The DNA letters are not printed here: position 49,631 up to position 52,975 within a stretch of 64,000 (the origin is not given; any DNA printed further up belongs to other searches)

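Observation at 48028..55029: Three-gene ABC importer whose two ATPase domains are fused to a complete MFS secondary transporter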

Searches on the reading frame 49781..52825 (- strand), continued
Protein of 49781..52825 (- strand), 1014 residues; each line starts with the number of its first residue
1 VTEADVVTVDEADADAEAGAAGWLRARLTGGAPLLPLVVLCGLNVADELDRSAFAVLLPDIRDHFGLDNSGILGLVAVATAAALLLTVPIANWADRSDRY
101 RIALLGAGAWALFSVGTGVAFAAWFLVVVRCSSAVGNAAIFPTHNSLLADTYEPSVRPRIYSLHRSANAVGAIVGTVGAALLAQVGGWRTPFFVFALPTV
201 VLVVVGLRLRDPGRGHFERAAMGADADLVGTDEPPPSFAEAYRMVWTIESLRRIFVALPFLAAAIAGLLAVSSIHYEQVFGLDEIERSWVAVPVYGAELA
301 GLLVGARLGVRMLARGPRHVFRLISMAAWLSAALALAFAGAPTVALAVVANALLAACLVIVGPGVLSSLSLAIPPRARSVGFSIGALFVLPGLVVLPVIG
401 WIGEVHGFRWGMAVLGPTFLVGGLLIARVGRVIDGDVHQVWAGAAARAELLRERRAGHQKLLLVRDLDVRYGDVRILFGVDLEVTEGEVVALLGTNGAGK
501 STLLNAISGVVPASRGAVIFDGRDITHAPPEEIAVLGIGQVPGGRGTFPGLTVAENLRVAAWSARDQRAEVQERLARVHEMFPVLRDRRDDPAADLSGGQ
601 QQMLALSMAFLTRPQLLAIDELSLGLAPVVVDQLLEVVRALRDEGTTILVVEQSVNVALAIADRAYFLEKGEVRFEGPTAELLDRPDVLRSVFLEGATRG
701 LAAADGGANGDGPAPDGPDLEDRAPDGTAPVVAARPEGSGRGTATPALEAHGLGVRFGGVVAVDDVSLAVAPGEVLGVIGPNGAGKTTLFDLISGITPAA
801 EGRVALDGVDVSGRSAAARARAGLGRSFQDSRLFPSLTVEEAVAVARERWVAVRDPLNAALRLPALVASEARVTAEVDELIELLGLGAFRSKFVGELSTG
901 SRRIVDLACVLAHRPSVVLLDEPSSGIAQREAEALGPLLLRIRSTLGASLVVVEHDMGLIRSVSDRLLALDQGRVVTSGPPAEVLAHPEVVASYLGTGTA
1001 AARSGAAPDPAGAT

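Call 8: find_homologous_proteins(query=window:49781-52825:-, max_evalue=1e-10)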
Query window:49781-52825:- (1014 aa): 3411 proteins with E <= 1e-10 among 8000 candidates; the best 120 are listed.
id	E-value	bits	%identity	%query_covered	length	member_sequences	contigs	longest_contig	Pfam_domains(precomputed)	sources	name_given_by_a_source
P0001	0.0e+0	2154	100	100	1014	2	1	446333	PF12399.15,PF00005.34,PF13476.13,PF13555.13,PF02463.26,PF07690.22,PF13304.13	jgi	-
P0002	0.0e+0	1822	87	96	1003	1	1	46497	PF12399.15,PF00005.34,PF13476.13,PF13555.13,PF02463.26,PF07690.22,PF13304.13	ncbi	-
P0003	0.0e+0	1694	82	97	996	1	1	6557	PF12399.15,PF13604.13,PF00005.34,PF13476.13,PF13555.13,PF13401.13,PF02463.26,PF00083.31,PF07690.22,PF13304.13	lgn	-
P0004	0.0e+0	1636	78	98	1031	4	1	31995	PF12399.15,PF00005.34,PF13476.13,PF13555.13,PF03193.23,PF02463.26,PF07690.22,PF13304.13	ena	-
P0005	0.0e+0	1596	76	99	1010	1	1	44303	PF12399.15,PF01926.30,PF13604.13,PF00005.34,PF13476.13,PF13555.13,PF03193.23,PF02463.26,PF07690.22,PF13304.13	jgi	jgi:ABC-type branched-subunit amino acid transport system ATPase component/predicted MFS family arab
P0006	0.0e+0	1585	78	68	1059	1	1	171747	PF12399.15,PF00005.34,PF13476.13,PF13555.13,PF13401.13,PF03193.23,PF02463.26,PF07690.22,PF13304.13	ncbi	-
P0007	0.0e+0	1572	74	97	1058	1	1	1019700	PF12399.15,PF13604.13,PF00005.34,PF13476.13,PF13555.13,PF03193.23,PF02463.26,PF00083.31,PF07690.22,PF13304.13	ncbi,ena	-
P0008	0.0e+0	1568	76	97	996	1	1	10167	PF01926.30,PF13604.13,PF00005.34,PF13476.13,PF13555.13,PF03193.23,PF02463.26,PF07690.22,PF13304.13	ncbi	-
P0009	0.0e+0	1559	75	96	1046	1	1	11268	PF01926.30,PF00005.34,PF13476.13,PF13555.13,PF03193.23,PF02463.26,PF07690.22,PF13304.13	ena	-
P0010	0.0e+0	1558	75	98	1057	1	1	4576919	PF12399.15,PF00005.34,PF13476.13,PF13555.13,PF03193.23,PF02463.26,PF00083.31,PF07690.22,PF13304.13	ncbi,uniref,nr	ncbi:MFS transporter [Iamia majanohamensis]|uniref:MFS transporter n=1 Tax=Iamia majanohamensis TaxI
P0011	0.0e+0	1558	75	99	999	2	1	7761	PF12399.15,PF13604.13,PF00005.34,PF13476.13,PF13555.13,PF03193.23,PF02463.26,PF07690.22,PF13304.13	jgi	jgi:ABC-type branched-subunit amino acid transport system ATPase component/predicted MFS family arab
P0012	0.0e+0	1554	75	99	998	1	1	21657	PF12399.15,PF13604.13,PF00005.34,PF13476.13,PF13555.13,PF03193.23,PF02463.26,PF07690.22,PF13304.13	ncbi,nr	ncbi:MAG TPA: MFS transporter [Iamia sp.]|nr:MFS transporter [Iamia sp.]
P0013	0.0e+0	1548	73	100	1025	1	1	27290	PF12399.15,PF01926.30,PF13604.13,PF00005.34,PF13476.13,PF13555.13,PF03193.23,PF02463.26,PF07690.22,PF13304.13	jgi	jgi:ABC-type branched-subunit amino acid transport system ATPase component/predicted MFS family arab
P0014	0.0e+0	1547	75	98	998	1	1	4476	PF12399.15,PF13604.13,PF00005.34,PF13476.13,PF13555.13,PF03193.23,PF02463.26,PF07690.22,PF13304.13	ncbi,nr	ncbi:MAG TPA: MFS transporter [Iamia sp.]|nr:MFS transporter [Iamia sp.]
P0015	0.0e+0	1364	67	98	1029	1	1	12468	PF12399.15,PF13604.13,PF00005.34,PF13476.13,PF13555.13,PF02463.26,PF07690.22,PF13304.13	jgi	jgi:ABC-type branched-subunit amino acid transport system ATPase component/sugar phosphate permease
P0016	0.0e+0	1354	65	97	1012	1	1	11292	PF12399.15,PF13604.13,PF00005.34,PF13476.13,PF13555.13,PF02463.26,PF00083.31,PF07690.22,PF13304.13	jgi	jgi:branched-chain amino acid transport system ATP-binding protein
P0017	0.0e+0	1336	64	96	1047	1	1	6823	PF12399.15,PF13604.13,PF00005.34,PF13476.13,PF13555.13,PF02463.26,PF00083.31,PF07690.22,PF13304.13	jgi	jgi:branched-chain amino acid transport system ATP-binding protein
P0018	0.0e+0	1335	63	99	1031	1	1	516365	PF12399.15,PF13604.13,PF00005.34,PF13175.13,PF13476.13,PF13555.13,PF02463.26,PF07690.22,PF13304.13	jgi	jgi:branched-chain amino acid transport system ATP-binding protein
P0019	0.0e+0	1334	65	99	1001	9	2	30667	PF12399.15,PF00005.34,PF13476.13,PF13555.13,PF02463.26,PF00083.31,PF07690.22,PF13304.13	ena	-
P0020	0.0e+0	1334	64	99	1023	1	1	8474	PF12399.15,PF13604.13,PF00005.34,PF13476.13,PF13555.13,PF02463.26,PF00083.31,PF07690.22,PF13304.13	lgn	-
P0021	0.0e+0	1329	64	97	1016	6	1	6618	PF12399.15,PF13604.13,PF00005.34,PF13476.13,PF13555.13,PF00004.36,PF02463.26,PF00083.31,PF07690.22,PF13304.13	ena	-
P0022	0.0e+0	1327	65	98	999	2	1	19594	PF12399.15,PF13604.13,PF00005.34,PF13476.13,PF13555.13,PF02463.26,PF00083.31,PF07690.22,PF13304.13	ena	-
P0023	0.0e+0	1326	65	98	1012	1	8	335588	PF12399.15,PF13604.13,PF00005.34,PF13175.13,PF13476.13,PF13555.13,PF02463.26,PF00083.31,PF07690.22,PF13304.13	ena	-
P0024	0.0e+0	1324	63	97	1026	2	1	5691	PF12399.15,PF13604.13,PF00005.34,PF13476.13,PF13555.13,PF00004.36,PF02463.26,PF00083.31,PF07690.22,PF13304.13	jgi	-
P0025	0.0e+0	1323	64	97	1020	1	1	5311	PF12399.15,PF13604.13,PF00005.34,PF13175.13,PF13476.13,PF13555.13,PF02463.26,PF07690.22,PF13304.13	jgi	-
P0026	0.0e+0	1323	65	97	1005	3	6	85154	PF12399.15,PF13604.13,PF00005.34,PF13175.13,PF13476.13,PF13555.13,PF02463.26,PF00083.31,PF07690.22,PF13304.13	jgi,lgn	jgi:branched-chain amino acid transport system ATP-binding protein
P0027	0.0e+0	1321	64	99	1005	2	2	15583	PF12399.15,PF13604.13,PF00005.34,PF13476.13,PF13555.13,PF02463.26,PF00083.31,PF07690.22,PF13304.13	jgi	-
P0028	0.0e+0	1320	65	99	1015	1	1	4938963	PF12399.15,PF13604.13,PF00005.34,PF13476.13,PF13555.13,PF02463.26,PF07690.22,PF13304.13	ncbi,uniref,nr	ncbi:MFS transporter [Aquihabitans sp. G128]|uniref:MFS transporter n=1 Tax=Aquihabitans sp. G128 Ta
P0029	0.0e+0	1319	66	96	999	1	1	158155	PF12399.15,PF13604.13,PF00005.34,PF13476.13,PF13555.13,PF02463.26,PF07690.22,PF13304.13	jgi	-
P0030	0.0e+0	1318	63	99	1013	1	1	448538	PF12399.15,PF13604.13,PF00005.34,PF13476.13,PF13555.13,PF03193.23,PF02463.26,PF00083.31,PF07690.22,PF25199.2,PF13304.13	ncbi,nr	ncbi:MAG: MFS transporter [Actinobacteria bacterium]|nr:MFS transporter [Actinomycetota bacterium]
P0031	0.0e+0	1318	65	98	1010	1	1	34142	PF12399.15,PF13604.13,PF00005.34,PF13175.13,PF13476.13,PF13555.13,PF02463.26,PF07690.22,PF13304.13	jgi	-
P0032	0.0e+0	1317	64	99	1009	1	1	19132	PF12399.15,PF00005.34,PF13175.13,PF13476.13,PF13555.13,PF02463.26,PF07690.22,PF13304.13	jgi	jgi:branched-chain amino acid transport system ATP-binding protein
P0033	0.0e+0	1317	64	98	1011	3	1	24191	PF12399.15,PF13604.13,PF00005.34,PF13476.13,PF13555.13,PF02463.26,PF00083.31,PF07690.22,PF13304.13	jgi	jgi:branched-chain amino acid transport system ATP-binding protein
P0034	0.0e+0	1316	63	99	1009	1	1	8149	PF12399.15,PF00005.34,PF13175.13,PF13476.13,PF13555.13,PF02463.26,PF07690.22,PF13304.13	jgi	jgi:branched-chain amino acid transport system ATP-binding protein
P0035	0.0e+0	1316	64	98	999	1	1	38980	PF12399.15,PF13604.13,PF00005.34,PF13175.13,PF13476.13,PF13555.13,PF02463.26,PF00083.31,PF07690.22,PF13304.13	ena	-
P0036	0.0e+0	1316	65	97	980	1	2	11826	PF12399.15,PF13604.13,PF00005.34,PF13175.13,PF13476.13,PF13555.13,PF13401.13,PF02463.26,PF00083.31,PF07690.22,PF13304.13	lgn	-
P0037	0.0e+0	1315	65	99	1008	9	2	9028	PF12399.15,PF13604.13,PF00005.34,PF13175.13,PF13476.13,PF13555.13,PF02463.26,PF07690.22,PF13304.13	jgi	jgi:branched-chain amino acid transport system ATP-binding protein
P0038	0.0e+0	1315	65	97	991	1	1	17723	PF12399.15,PF00005.34,PF13476.13,PF13555.13,PF02463.26,PF07690.22,PF13304.13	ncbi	ncbi:MAG: MFS transporter [Acidimicrobiales bacterium]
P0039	0.0e+0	1315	65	98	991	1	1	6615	PF13604.13,PF00005.34,PF13476.13,PF13555.13,PF13401.13,PF02463.26,PF07690.22,PF13304.13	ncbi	-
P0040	0.0e+0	1315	65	100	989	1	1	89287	PF12399.15,PF13604.13,PF00005.34,PF13175.13,PF13476.13,PF13555.13,PF02463.26,PF00083.31,PF07690.22,PF13304.13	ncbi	-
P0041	0.0e+0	1314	65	98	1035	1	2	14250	PF12399.15,PF13604.13,PF00005.34,PF13476.13,PF13555.13,PF02463.26,PF00083.31,PF07690.22,PF13304.13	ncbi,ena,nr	ncbi:MAG: MFS transporter [Acidimicrobiales bacterium]|nr:MFS transporter [Acidimicrobiales bacteriu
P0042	0.0e+0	1314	64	98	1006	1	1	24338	PF12399.15,PF13604.13,PF00005.34,PF13175.13,PF13476.13,PF13555.13,PF02463.26,PF00083.31,PF07690.22,PF13304.13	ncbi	ncbi:MAG: MFS transporter [Aquihabitans sp.]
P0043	0.0e+0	1313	65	98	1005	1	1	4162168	PF12399.15,PF13604.13,PF00005.34,PF13175.13,PF13476.13,PF13555.13,PF02463.26,PF00083.31,PF07690.22,PF13304.13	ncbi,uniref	ncbi:MFS transporter [Aquihabitans daechungensis]|uniref:MFS transporter n=1 Tax=Aquihabitans daechu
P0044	0.0e+0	1310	64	98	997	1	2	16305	PF12399.15,PF13604.13,PF00005.34,PF13476.13,PF13555.13,PF02463.26,PF07690.22,PF13304.13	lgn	-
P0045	0.0e+0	1308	64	100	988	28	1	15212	PF13604.13,PF00005.34,PF13476.13,PF13555.13,PF02463.26,PF07690.22,PF13304.13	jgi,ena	-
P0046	0.0e+0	1308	64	98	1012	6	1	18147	PF13604.13,PF00005.34,PF13175.13,PF13476.13,PF13555.13,PF02463.26,PF00083.31,PF07690.22,PF13304.13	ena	-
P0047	0.0e+0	1305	64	99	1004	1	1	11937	PF13604.13,PF00005.34,PF13175.13,PF13476.13,PF13555.13,PF02463.26,PF00083.31,PF07690.22,PF13304.13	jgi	jgi:branched-chain amino acid transport system ATP-binding protein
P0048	0.0e+0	1304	63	100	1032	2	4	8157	PF12399.15,PF13604.13,PF00005.34,PF13175.13,PF13476.13,PF13555.13,PF07690.22,PF13304.13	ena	-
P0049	0.0e+0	1302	64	100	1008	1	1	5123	PF12399.15,PF13604.13,PF00005.34,PF13476.13,PF13555.13,PF02463.26,PF00083.31,PF07690.22,PF13304.13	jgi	jgi:branched-chain amino acid transport system ATP-binding protein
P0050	0.0e+0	1302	63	99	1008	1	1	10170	PF12399.15,PF13604.13,PF00005.34,PF13175.13,PF13476.13,PF13555.13,PF02463.26,PF00083.31,PF07690.22,PF13304.13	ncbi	ncbi:MAG: MFS transporter [Aquihabitans sp.]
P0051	0.0e+0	1301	64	98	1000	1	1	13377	PF13604.13,PF00005.34,PF13175.13,PF13476.13,PF13555.13,PF02463.26,PF00083.31,PF07690.22,PF13304.13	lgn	-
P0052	0.0e+0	1301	64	100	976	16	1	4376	PF06414.19,PF12399.15,PF13604.13,PF00005.34,PF13476.13,PF13555.13,PF13401.13,PF02463.26,PF07690.22,PF13304.13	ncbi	-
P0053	0.0e+0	1300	64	99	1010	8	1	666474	PF12399.15,PF13604.13,PF00005.34,PF13476.13,PF13555.13,PF13401.13,PF02463.26,PF07690.22,PF13304.13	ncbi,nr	ncbi:MAG: MFS transporter [Microthrixaceae bacterium]|nr:MFS transporter [Microthrixaceae bacterium]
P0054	0.0e+0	1300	64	98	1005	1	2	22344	PF12399.15,PF13604.13,PF00005.34,PF13476.13,PF13555.13,PF02463.26,PF07690.22,PF13304.13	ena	-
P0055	0.0e+0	1299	64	97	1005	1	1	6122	PF12399.15,PF13604.13,PF00005.34,PF13175.13,PF13476.13,PF13555.13,PF02463.26,PF00083.31,PF07690.22,PF13304.13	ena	-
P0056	0.0e+0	1297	63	100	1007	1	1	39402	PF13604.13,PF00005.34,PF13175.13,PF13476.13,PF13555.13,PF00083.31,PF07690.22,PF13304.13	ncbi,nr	ncbi:MAG: ABC-type branched-chain amino acid transport system, ATPase component [Ilumatobacteraceae 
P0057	0.0e+0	1296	64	98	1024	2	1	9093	PF12399.15,PF00005.34,PF13175.13,PF13476.13,PF13555.13,PF02463.26,PF07690.22,PF13304.13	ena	-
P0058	0.0e+0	1296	63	98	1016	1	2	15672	PF12399.15,PF13604.13,PF00005.34,PF13476.13,PF13555.13,PF02463.26,PF00083.31,PF07690.22,PF13304.13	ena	-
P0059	0.0e+0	1296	63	97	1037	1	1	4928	PF12399.15,PF13604.13,PF00005.34,PF13175.13,PF13476.13,PF13555.13,PF03193.23,PF02463.26,PF07690.22,PF13304.13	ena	-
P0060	0.0e+0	1296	63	99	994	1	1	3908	PF12399.15,PF00005.34,PF13476.13,PF13555.13,PF03193.23,PF02463.26,PF07690.22,PF13304.13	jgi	jgi:branched-chain amino acid transport system ATP-binding protein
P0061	0.0e+0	1294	63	97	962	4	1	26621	PF12399.15,PF13604.13,PF00005.34,PF13175.13,PF13476.13,PF13555.13,PF02463.26,PF00083.31,PF07690.22,PF13304.13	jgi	-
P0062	0.0e+0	1291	64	98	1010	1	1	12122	PF12399.15,PF13604.13,PF00005.34,PF13476.13,PF13555.13,PF02463.26,PF07690.22,PF13304.13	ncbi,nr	ncbi:MAG: ABC-type branched-chain amino acid transport system, ATPase component [Acidimicrobiales ba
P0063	0.0e+0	1291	63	97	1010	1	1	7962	PF12399.15,PF00005.34,PF13476.13,PF13555.13,PF02463.26,PF00083.31,PF07690.22,PF13304.13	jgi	jgi:ABC-type branched-subunit amino acid transport system ATPase component/predicted MFS family arab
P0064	0.0e+0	1290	64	97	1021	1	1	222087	PF12399.15,PF13604.13,PF00005.34,PF13476.13,PF13555.13,PF02463.26,PF07690.22,PF13304.13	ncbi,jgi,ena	-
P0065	0.0e+0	1288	63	100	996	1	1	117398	PF13604.13,PF00005.34,PF13175.13,PF13476.13,PF13555.13,PF02463.26,PF07690.22,PF13304.13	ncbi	-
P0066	0.0e+0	1288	64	98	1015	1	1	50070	PF12399.15,PF13604.13,PF00005.34,PF13476.13,PF13555.13,PF02463.26,PF00083.31,PF07690.22,PF13304.13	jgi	jgi:branched-chain amino acid transport system ATP-binding protein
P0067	0.0e+0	1285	66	97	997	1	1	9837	PF12399.15,PF13604.13,PF00005.34,PF13476.13,PF13555.13,PF02463.26,PF00083.31,PF07690.22,PF13304.13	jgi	-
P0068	0.0e+0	1285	66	97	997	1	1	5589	PF12399.15,PF13604.13,PF00005.34,PF13476.13,PF13555.13,PF02463.26,PF00083.31,PF07690.22,PF13304.13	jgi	-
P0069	0.0e+0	1285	66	97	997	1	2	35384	PF12399.15,PF13604.13,PF00005.34,PF13476.13,PF13555.13,PF02463.26,PF00083.31,PF07690.22,PF13304.13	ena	-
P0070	0.0e+0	1280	62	99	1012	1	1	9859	PF12399.15,PF13604.13,PF00005.34,PF13476.13,PF13555.13,PF00004.36,PF02463.26,PF07690.22,PF25199.2,PF13304.13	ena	-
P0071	0.0e+0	1279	63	97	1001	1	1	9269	PF12399.15,PF13604.13,PF00005.34,PF13476.13,PF13555.13,PF02463.26,PF00083.31,PF07690.22,PF13304.13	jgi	jgi:ABC-type branched-subunit amino acid transport system ATPase component/MFS family permease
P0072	0.0e+0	1279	64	98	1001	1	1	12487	PF12399.15,PF13604.13,PF00005.34,PF13476.13,PF13555.13,PF02463.26,PF00083.31,PF07690.22,PF13304.13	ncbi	-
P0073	0.0e+0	1279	63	99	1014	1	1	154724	PF13604.13,PF00005.34,PF13476.13,PF13555.13,PF02463.26,PF00083.31,PF07690.22,PF13304.13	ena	-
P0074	0.0e+0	1279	61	98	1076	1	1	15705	PF12399.15,PF00005.34,PF13476.13,PF13555.13,PF02463.26,PF00083.31,PF07690.22,PF13304.13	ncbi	-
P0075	0.0e+0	1277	63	98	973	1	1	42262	PF12399.15,PF13604.13,PF00005.34,PF13476.13,PF13555.13,PF02463.26,PF07690.22,PF13304.13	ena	-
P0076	0.0e+0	1277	62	97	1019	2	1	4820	PF13604.13,PF00005.34,PF13476.13,PF13555.13,PF03193.23,PF02463.26,PF00083.31,PF07690.22,PF13304.13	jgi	jgi:ABC-type branched-subunit amino acid transport system ATPase component/MFS family permease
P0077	0.0e+0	1276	63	98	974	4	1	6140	PF12399.15,PF13604.13,PF00005.34,PF13476.13,PF13555.13,PF02463.26,PF07690.22,PF13304.13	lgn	-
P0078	0.0e+0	1273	63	98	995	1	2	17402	PF12399.15,PF13604.13,PF00005.34,PF13175.13,PF13476.13,PF13555.13,PF02463.26,PF00083.31,PF07690.22,PF13304.13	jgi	jgi:branched-chain amino acid transport system ATP-binding protein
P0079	0.0e+0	1272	62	97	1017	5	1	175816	PF12399.15,PF13604.13,PF00005.34,PF13476.13,PF13555.13,PF02463.26,PF07690.22,PF13304.13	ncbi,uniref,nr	ncbi:MFS transporter [Rhabdothermincola sediminis]|uniref:MFS transporter n=1 Tax=Rhabdothermincola 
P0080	0.0e+0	1270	63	97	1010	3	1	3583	PF12399.15,PF13604.13,PF00005.34,PF13476.13,PF13555.13,PF02463.26,PF00083.31,PF07690.22,PF13304.13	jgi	jgi:ABC-type branched-subunit amino acid transport system ATPase component/predicted MFS family arab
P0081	0.0e+0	1270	63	98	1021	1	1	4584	PF12399.15,PF13604.13,PF00005.34,PF13476.13,PF13555.13,PF02463.26,PF00083.31,PF07690.22,PF13304.13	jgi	-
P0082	0.0e+0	1268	62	99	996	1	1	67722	PF12399.15,PF00005.34,PF13476.13,PF13555.13,PF02463.26,PF00083.31,PF07690.22,PF13304.13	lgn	-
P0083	0.0e+0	1268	61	97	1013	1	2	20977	PF13604.13,PF00005.34,PF13476.13,PF03092.23,PF13555.13,PF02463.26,PF00083.31,PF07690.22,PF13304.13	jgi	jgi:branched-chain amino acid transport system ATP-binding protein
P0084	0.0e+0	1267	60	97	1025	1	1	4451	PF12399.15,PF13604.13,PF00005.34,PF13476.13,PF03092.23,PF13555.13,PF02463.26,PF00083.31,PF07690.22,PF13304.13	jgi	jgi:branched-chain amino acid transport system ATP-binding protein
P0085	0.0e+0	1266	63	97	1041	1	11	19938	PF06414.19,PF12399.15,PF13604.13,PF00005.34,PF13476.13,PF13555.13,PF02463.26,PF07690.22,PF13304.13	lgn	-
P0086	0.0e+0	1266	62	98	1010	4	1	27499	PF12399.15,PF13604.13,PF00005.34,PF13175.13,PF13476.13,PF13555.13,PF02463.26,PF07690.22,PF13304.13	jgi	-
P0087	0.0e+0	1265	63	98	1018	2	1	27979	PF12399.15,PF13604.13,PF00005.34,PF13476.13,PF13555.13,PF02463.26,PF07690.22,PF13304.13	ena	-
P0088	0.0e+0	1265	62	99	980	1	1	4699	PF00005.34,PF13175.13,PF13476.13,PF13555.13,PF02463.26,PF07690.22,PF13304.13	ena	-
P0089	0.0e+0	1264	61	99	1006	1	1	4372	PF13604.13,PF00005.34,PF13175.13,PF13476.13,PF13555.13,PF03193.23,PF02463.26,PF07690.22,PF13304.13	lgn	-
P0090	0.0e+0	1262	62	99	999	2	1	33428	PF12399.15,PF13604.13,PF00005.34,PF13476.13,PF13555.13,PF02463.26,PF07690.22,PF25199.2,PF13304.13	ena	-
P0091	0.0e+0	1262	62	99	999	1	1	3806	PF12399.15,PF13604.13,PF00005.34,PF13476.13,PF13555.13,PF02463.26,PF07690.22,PF25199.2,PF13304.13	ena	-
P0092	0.0e+0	1260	62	97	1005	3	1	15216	PF12399.15,PF13604.13,PF00005.34,PF13476.13,PF13555.13,PF02463.26,PF00083.31,PF07690.22,PF13304.13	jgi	jgi:ABC-type branched-subunit amino acid transport system ATPase component/predicted MFS family arab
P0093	0.0e+0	1259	63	99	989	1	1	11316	PF00005.34,PF13476.13,PF13555.13,PF02463.26,PF07690.22,PF25199.2,PF13304.13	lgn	-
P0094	0.0e+0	1257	62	97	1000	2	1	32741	PF12399.15,PF13604.13,PF00005.34,PF13476.13,PF13555.13,PF02463.26,PF00083.31,PF07690.22,PF25199.2,PF13304.13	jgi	jgi:branched-chain amino acid transport system ATP-binding protein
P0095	0.0e+0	1257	63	96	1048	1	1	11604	PF12399.15,PF13604.13,PF00005.34,PF13476.13,PF13555.13,PF02463.26,PF00083.31,PF07690.22,PF13304.13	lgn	-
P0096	0.0e+0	1256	61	97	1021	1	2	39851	PF13604.13,PF00005.34,PF13476.13,PF03092.23,PF13555.13,PF02463.26,PF00083.31,PF07690.22,PF13304.13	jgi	jgi:branched-chain amino acid transport system ATP-binding protein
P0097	0.0e+0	1255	61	97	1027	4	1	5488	PF12399.15,PF13604.13,PF00005.34,PF13476.13,PF13555.13,PF02463.26,PF00083.31,PF07690.22,PF13304.13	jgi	jgi:ABC-type branched-subunit amino acid transport system ATPase component/MFS family permease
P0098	0.0e+0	1254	62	97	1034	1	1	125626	PF13604.13,PF00005.34,PF13476.13,PF13555.13,PF02463.26,PF00083.31,PF07690.22,PF13304.13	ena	-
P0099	0.0e+0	1253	61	97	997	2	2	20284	PF12399.15,PF13604.13,PF00005.34,PF13476.13,PF13555.13,PF02463.26,PF00083.31,PF07690.22,PF13304.13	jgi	jgi:ABC-type branched-subunit amino acid transport system ATPase component/MFS family permease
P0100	0.0e+0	1253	62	98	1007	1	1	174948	PF12399.15,PF00005.34,PF13175.13,PF13476.13,PF13555.13,PF00004.36,PF02463.26,PF07690.22,PF13304.13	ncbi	ncbi:MAG: MFS transporter [Acidimicrobiales bacterium]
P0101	0.0e+0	1252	61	97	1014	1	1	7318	PF12399.15,PF00005.34,PF13476.13,PF03092.23,PF13555.13,PF02463.26,PF00083.31,PF07690.22,PF13304.13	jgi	jgi:branched-chain amino acid transport system ATP-binding protein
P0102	0.0e+0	1250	63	97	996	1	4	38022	PF12399.15,PF13604.13,PF00005.34,PF13476.13,PF13555.13,PF02463.26,PF00083.31,PF07690.22,PF13304.13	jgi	jgi:ABC-type branched-subunit amino acid transport system ATPase component/MFS family permease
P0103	0.0e+0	1249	63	97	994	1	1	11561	PF12399.15,PF13604.13,PF00005.34,PF13476.13,PF13555.13,PF02463.26,PF00083.31,PF07690.22,PF13304.13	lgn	-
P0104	0.0e+0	1249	62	97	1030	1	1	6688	PF12399.15,PF13604.13,PF00005.34,PF13476.13,PF03092.23,PF13555.13,PF02463.26,PF07690.22,PF13304.13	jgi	jgi:ABC-type branched-subunit amino acid transport system ATPase component/predicted MFS family arab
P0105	0.0e+0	1249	63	97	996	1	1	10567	PF12399.15,PF13604.13,PF00005.34,PF13476.13,PF13555.13,PF02463.26,PF00083.31,PF07690.22,PF13304.13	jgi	jgi:ABC-type branched-subunit amino acid transport system ATPase component/MFS family permease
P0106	0.0e+0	1248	62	97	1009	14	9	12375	PF12399.15,PF13604.13,PF00005.34,PF13476.13,PF13555.13,PF02463.26,PF00083.31,PF07690.22,PF13304.13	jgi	jgi:branched-chain amino acid transport system ATP-binding protein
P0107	0.0e+0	1243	60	97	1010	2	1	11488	PF12399.15,PF13604.13,PF00005.34,PF13476.13,PF03092.23,PF13555.13,PF02463.26,PF00083.31,PF07690.22,PF13304.13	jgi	jgi:branched-chain amino acid transport system ATP-binding protein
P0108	0.0e+0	1241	60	97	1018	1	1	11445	PF12399.15,PF13604.13,PF00005.34,PF13476.13,PF03092.23,PF13555.13,PF02463.26,PF00083.31,PF07690.22,PF13304.13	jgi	jgi:branched-chain amino acid transport system ATP-binding protein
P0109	0.0e+0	1241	60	97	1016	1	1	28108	PF12399.15,PF13604.13,PF00005.34,PF13476.13,PF03092.23,PF13555.13,PF02463.26,PF00083.31,PF07690.22,PF13304.13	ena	-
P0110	0.0e+0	1240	61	97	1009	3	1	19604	PF12399.15,PF13604.13,PF00005.34,PF13476.13,PF03092.23,PF13555.13,PF03193.23,PF02463.26,PF00083.31,PF07690.22,PF13304.13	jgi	-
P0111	0.0e+0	1236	60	97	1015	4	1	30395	PF12399.15,PF00005.34,PF13476.13,PF13555.13,PF02463.26,PF07690.22,PF13304.13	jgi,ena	-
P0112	0.0e+0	1234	61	96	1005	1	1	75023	PF13604.13,PF00005.34,PF13476.13,PF13555.13,PF13401.13,PF02463.26,PF00083.31,PF07690.22,PF13304.13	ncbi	-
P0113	0.0e+0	1229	60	97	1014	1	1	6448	PF12399.15,PF13604.13,PF00005.34,PF13476.13,PF13555.13,PF02463.26,PF07690.22,PF13304.13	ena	-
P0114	0.0e+0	1229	60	97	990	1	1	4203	PF12399.15,PF00005.34,PF13476.13,PF13555.13,PF02463.26,PF00083.31,PF07690.22,PF13304.13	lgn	-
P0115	0.0e+0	1229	61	98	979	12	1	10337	PF12399.15,PF13604.13,PF00005.34,PF13175.13,PF13476.13,PF13555.13,PF02463.26,PF00083.31,PF07690.22,PF13304.13,PF13191.13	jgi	jgi:branched-chain amino acid transport system ATP-binding protein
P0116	0.0e+0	1228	60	97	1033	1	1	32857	PF13604.13,PF00005.34,PF13476.13,PF13555.13,PF02463.26,PF07690.22,PF13304.13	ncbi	-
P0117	0.0e+0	1227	60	97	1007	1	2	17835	PF12399.15,PF13604.13,PF00005.34,PF13476.13,PF13555.13,PF02463.26,PF07690.22,PF13304.13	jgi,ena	-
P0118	0.0e+0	1227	60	97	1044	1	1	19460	PF13604.13,PF00005.34,PF13476.13,PF13555.13,PF02463.26,PF00083.31,PF07690.22,PF13304.13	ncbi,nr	ncbi:MAG: MFS transporter [Acidimicrobiales bacterium]|nr:MFS transporter [Acidimicrobiales bacteriu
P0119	0.0e+0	1226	61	97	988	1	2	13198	PF12399.15,PF13604.13,PF00005.34,PF13476.13,PF13555.13,PF03193.23,PF02463.26,PF07690.22,PF13304.13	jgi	-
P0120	0.0e+0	1225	61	96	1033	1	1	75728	PF13604.13,PF00005.34,PF13476.13,PF03092.23,PF13555.13,PF02463.26,PF07690.22,PF13304.13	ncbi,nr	ncbi:MAG: MFS transporter [Acidimicrobiia bacterium]|nr:MFS transporter [Acidimicrobiia bacterium]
